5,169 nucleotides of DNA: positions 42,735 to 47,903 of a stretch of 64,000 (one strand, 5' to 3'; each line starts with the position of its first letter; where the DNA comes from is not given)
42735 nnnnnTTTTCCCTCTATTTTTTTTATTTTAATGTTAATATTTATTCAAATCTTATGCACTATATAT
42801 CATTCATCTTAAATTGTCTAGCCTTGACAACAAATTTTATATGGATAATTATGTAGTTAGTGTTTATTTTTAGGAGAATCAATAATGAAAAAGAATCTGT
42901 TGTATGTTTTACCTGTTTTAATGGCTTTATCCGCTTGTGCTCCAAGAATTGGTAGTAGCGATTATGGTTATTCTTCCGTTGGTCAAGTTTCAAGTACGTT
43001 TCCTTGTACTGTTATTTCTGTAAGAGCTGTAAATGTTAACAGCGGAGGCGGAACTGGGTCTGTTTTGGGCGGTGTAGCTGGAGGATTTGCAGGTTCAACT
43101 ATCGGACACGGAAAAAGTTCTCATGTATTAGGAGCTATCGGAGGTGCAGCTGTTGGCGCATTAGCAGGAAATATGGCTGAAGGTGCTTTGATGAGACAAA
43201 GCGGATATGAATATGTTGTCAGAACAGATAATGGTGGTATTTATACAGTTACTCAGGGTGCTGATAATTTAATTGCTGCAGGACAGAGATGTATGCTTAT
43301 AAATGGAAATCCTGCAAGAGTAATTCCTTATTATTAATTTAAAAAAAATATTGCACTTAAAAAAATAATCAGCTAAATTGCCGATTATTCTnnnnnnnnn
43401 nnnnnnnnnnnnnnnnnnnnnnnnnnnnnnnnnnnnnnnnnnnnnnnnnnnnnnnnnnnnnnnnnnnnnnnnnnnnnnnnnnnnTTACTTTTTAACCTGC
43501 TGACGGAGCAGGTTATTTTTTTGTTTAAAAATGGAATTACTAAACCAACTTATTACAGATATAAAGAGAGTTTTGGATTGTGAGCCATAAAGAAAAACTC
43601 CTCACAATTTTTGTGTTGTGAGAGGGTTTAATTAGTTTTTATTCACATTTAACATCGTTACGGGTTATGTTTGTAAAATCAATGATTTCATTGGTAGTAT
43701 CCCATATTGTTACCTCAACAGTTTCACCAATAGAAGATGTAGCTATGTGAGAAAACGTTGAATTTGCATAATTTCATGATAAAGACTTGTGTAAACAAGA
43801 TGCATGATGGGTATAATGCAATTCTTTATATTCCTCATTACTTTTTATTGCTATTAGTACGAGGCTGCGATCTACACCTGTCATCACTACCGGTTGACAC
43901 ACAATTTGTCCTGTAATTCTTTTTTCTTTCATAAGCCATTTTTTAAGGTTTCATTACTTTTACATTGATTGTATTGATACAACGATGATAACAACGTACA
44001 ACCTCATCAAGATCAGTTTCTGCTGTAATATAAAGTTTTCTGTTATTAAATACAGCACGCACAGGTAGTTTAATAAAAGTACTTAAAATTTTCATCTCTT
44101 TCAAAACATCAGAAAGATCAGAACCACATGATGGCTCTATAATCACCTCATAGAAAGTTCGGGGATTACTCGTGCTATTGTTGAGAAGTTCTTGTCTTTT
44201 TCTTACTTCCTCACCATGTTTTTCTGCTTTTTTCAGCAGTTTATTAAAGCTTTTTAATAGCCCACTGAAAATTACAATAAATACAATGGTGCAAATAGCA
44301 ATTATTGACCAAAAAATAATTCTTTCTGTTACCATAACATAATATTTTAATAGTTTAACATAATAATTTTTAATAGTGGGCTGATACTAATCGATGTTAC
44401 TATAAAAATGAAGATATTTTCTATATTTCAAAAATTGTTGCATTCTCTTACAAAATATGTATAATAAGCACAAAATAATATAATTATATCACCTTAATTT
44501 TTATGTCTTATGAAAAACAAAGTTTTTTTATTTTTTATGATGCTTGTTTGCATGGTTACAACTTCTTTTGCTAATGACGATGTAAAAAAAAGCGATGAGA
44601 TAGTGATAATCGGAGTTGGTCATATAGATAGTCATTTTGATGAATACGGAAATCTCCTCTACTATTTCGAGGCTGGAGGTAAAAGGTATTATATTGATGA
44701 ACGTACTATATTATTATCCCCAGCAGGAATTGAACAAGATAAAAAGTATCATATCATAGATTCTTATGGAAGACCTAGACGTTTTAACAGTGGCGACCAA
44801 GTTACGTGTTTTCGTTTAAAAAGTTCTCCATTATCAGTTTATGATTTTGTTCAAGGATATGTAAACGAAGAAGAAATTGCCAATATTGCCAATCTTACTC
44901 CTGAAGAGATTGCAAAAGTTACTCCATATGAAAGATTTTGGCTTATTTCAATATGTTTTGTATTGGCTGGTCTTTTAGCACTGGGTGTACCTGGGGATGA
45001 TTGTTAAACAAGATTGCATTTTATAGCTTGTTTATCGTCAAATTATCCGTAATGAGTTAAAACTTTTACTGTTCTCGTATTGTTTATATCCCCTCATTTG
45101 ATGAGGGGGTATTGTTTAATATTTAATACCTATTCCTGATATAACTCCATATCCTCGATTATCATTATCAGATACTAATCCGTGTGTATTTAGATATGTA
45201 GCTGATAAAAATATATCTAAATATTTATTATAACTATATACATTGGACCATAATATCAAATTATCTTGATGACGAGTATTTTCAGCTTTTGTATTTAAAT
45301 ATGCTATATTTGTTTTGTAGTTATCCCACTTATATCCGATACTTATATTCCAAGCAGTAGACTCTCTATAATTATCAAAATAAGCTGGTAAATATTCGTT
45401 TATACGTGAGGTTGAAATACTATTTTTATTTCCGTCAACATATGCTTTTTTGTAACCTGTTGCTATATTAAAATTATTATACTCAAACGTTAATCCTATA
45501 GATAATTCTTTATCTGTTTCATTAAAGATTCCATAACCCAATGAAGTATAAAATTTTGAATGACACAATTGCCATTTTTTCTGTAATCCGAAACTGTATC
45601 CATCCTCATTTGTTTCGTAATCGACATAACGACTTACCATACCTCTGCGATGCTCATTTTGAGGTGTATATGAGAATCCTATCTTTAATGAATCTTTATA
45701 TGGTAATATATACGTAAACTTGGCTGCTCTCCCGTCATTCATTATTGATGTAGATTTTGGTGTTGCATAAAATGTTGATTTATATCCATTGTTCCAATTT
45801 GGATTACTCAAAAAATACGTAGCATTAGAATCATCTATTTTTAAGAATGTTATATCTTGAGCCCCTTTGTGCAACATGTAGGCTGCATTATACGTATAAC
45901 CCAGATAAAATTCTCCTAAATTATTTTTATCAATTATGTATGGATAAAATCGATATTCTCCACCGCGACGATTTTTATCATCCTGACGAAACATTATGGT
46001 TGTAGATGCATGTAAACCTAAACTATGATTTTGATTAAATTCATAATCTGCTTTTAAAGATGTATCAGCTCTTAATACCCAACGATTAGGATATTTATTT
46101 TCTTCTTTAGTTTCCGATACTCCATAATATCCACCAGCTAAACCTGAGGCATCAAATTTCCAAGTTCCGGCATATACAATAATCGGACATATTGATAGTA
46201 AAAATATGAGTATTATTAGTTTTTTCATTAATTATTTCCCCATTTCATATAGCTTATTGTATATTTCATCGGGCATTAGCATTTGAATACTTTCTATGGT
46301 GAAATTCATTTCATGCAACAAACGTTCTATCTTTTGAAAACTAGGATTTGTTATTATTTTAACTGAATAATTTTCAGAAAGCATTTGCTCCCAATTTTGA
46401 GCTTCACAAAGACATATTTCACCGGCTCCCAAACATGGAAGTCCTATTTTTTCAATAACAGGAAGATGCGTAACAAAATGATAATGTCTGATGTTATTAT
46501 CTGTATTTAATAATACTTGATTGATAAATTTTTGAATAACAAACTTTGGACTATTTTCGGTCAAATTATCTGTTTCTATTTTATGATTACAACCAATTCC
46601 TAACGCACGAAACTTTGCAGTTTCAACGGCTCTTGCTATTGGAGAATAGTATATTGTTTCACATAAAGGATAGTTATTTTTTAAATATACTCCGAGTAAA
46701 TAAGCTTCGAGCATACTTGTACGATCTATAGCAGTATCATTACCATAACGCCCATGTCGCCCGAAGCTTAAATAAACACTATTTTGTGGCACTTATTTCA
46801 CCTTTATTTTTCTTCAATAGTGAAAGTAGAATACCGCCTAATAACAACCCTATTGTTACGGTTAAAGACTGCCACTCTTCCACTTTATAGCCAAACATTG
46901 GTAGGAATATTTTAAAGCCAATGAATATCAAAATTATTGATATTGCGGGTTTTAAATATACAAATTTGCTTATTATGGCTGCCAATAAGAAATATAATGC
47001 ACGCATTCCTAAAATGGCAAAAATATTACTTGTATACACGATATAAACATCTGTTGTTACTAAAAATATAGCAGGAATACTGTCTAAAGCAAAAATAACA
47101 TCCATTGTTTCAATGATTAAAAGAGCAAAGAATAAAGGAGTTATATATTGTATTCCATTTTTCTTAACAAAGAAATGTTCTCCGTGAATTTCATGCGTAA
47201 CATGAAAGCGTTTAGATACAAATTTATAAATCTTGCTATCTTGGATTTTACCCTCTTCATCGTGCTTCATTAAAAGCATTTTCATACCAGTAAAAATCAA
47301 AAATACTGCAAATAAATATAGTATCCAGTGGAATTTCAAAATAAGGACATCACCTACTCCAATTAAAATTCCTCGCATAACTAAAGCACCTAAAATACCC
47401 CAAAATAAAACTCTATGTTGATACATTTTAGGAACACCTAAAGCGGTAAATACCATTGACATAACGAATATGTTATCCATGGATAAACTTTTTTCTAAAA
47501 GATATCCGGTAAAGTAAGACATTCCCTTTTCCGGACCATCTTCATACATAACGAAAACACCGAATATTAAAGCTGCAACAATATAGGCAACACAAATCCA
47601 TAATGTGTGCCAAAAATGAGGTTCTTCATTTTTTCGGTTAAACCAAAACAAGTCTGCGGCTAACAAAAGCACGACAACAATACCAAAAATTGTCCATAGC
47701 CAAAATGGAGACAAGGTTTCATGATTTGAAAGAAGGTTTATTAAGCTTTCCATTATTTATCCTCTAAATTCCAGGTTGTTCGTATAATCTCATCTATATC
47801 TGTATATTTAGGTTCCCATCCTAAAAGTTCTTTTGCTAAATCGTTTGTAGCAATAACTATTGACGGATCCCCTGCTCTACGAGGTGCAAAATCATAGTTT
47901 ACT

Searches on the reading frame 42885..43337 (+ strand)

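Call 43: search_protein_families(library=pfam, proteins=[window:42885-43337:+], max_evalue=0.001)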
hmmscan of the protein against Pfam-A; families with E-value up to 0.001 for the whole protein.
window:42885-43337:+ (150 aa): 1 family
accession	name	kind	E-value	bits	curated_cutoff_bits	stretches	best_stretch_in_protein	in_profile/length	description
PF05433.20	Rick_17kDa_Anti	-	1.8e-08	34.6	24.2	1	58-98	2-42/43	Glycine zipper 2TM domain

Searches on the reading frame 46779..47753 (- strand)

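Call 43: search_protein_families(library=pfam, proteins=[window:46779-47753:-], max_evalue=0.001)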
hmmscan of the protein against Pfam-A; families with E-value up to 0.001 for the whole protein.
window:46779-47753:- (324 aa): 1 family
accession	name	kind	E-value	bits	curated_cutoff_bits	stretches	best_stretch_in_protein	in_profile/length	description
PF03741.22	TerC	-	2.1e-50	171.4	27.8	1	81-284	1-176/178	Integral membrane protein TerC family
